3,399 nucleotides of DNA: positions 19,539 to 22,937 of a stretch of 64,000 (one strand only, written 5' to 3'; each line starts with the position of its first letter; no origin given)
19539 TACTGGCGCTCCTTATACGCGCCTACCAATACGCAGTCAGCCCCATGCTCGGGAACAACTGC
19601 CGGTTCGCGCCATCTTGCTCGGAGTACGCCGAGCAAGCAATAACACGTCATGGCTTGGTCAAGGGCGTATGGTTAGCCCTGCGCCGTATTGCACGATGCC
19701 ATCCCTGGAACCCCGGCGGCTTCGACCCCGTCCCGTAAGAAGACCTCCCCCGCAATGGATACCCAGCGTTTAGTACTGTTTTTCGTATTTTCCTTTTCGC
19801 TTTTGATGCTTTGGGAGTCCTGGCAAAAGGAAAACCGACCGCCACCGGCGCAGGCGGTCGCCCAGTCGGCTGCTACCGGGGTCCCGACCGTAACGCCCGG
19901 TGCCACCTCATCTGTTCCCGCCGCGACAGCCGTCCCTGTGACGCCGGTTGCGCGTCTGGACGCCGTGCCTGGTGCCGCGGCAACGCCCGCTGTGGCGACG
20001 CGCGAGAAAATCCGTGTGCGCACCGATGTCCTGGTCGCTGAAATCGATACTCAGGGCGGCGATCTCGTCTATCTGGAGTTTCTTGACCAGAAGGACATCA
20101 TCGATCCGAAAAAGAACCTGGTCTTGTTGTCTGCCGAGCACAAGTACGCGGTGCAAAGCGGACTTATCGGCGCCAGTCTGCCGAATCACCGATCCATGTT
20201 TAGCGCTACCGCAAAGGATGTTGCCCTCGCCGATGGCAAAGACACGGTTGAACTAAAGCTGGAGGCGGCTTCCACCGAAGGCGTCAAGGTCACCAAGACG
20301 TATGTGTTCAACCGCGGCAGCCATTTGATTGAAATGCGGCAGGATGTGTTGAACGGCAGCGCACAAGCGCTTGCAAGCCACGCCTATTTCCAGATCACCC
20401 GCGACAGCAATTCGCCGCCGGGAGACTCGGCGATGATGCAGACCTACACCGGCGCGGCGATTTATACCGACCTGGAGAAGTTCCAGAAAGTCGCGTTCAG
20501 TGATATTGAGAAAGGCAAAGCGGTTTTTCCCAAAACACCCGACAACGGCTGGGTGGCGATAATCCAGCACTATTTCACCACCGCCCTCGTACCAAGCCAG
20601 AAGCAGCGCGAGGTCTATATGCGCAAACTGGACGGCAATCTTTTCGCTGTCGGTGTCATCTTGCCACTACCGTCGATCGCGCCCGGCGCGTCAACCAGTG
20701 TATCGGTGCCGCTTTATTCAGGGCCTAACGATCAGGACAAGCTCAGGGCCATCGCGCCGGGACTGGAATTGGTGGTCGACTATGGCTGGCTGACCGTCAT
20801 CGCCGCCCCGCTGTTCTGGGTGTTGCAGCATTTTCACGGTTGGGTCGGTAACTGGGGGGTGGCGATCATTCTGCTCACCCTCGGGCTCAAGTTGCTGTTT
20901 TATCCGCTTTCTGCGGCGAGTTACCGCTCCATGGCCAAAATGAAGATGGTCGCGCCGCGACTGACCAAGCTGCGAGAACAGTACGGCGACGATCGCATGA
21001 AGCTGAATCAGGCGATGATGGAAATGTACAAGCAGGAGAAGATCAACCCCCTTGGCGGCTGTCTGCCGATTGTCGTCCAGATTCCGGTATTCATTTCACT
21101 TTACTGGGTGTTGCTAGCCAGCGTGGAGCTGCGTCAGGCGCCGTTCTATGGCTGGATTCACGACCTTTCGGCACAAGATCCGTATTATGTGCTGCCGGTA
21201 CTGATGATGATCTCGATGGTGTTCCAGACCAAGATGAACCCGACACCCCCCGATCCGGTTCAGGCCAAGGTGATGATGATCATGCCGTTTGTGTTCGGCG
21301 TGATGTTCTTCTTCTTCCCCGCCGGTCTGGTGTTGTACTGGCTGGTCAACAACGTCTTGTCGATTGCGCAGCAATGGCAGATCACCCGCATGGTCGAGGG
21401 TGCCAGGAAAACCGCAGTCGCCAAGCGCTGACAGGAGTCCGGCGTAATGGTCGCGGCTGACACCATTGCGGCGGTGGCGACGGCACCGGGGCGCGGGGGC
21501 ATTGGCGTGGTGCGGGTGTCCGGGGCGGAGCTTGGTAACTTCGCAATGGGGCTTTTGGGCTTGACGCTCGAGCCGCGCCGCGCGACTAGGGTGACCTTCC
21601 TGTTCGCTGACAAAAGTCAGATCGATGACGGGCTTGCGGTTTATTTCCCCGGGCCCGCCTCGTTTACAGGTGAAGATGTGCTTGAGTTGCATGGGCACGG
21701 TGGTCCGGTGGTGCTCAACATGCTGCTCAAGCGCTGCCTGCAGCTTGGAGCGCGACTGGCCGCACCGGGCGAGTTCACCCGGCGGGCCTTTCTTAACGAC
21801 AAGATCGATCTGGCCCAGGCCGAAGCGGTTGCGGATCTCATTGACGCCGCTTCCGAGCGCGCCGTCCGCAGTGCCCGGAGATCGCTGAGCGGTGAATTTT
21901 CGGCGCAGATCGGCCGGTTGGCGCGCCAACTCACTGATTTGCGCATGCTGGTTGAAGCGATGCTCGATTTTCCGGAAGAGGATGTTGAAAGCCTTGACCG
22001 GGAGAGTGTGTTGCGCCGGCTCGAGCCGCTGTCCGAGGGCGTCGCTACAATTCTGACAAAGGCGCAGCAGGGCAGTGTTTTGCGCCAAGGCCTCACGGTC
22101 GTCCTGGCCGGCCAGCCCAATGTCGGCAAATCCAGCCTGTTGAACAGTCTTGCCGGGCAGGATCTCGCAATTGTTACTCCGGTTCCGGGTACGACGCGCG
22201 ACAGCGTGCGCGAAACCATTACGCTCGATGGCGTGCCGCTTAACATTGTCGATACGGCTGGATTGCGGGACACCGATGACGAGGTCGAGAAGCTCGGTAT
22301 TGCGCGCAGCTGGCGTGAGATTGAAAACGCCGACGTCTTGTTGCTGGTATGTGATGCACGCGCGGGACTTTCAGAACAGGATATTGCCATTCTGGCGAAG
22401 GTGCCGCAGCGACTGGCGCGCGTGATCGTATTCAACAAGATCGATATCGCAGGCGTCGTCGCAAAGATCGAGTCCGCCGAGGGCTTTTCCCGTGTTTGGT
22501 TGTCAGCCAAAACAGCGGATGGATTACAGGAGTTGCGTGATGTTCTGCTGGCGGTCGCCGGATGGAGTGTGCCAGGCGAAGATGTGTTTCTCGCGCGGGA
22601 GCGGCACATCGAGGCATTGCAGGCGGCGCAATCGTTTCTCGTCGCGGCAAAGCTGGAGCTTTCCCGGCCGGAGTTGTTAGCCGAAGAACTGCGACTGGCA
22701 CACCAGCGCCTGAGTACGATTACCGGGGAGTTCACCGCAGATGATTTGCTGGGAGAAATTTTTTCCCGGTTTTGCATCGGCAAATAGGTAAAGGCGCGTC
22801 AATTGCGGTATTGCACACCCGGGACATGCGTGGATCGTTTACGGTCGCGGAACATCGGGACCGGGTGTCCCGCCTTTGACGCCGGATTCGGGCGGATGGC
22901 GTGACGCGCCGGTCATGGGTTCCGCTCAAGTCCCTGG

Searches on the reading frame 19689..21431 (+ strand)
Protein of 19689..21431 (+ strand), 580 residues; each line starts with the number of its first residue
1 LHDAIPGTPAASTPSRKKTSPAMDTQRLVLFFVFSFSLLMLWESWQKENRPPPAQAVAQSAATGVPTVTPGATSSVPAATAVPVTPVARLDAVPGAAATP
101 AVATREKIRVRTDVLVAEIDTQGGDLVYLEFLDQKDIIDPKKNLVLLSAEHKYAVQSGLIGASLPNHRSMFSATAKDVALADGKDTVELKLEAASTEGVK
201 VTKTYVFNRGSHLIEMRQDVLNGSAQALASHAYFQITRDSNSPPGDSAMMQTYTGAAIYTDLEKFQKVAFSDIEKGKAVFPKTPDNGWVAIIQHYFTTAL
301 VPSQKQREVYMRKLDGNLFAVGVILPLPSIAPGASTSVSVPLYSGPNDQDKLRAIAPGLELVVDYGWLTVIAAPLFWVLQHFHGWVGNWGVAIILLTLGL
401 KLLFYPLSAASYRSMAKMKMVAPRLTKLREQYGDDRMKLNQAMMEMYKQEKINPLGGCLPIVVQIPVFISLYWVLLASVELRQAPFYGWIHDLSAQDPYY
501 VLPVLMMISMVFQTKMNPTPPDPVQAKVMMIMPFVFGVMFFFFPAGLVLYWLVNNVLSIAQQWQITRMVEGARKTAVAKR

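Call 75: search_protein_families(library=pfam, proteins=[window:19689-21431:+], max_evalue=1e-10)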
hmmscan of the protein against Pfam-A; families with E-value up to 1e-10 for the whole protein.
window:19689-21431:+ (580 aa): 2 families
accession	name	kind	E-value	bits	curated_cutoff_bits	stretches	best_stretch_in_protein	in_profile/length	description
PF14849.12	YidC_periplas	-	1.5e-82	278.2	24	1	108-378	2-283/283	YidC periplasmic domain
PF02096.25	60KD_IMP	-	2.1e-62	210.4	35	1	389-566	1-162/163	60Kd inner membrane protein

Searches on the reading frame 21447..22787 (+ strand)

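Call 75: search_protein_families(library=pfam, proteins=[window:21447-22787:+], max_evalue=1e-10)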
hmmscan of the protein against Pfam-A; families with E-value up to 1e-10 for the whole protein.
window:21447-22787:+ (446 aa): 4 families
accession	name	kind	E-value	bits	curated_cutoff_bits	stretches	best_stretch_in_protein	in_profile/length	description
PF12631.12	MnmE_helical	-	3.8e-54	184.4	40.1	1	122-443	1-211/211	MnmE helical domain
PF10396.14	TrmE_N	-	1.4e-37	128.9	29.8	1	6-119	1-117/117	GTP-binding protein TrmE N-terminus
PF01926.29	MMR_HSR1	-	1.8e-26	92.9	21.9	1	217-331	1-113/113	50S ribosome-binding GTPase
PF02421.24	FeoB_N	-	1.7e-11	44.3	27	1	217-336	2-119/156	Ferrous iron transport protein B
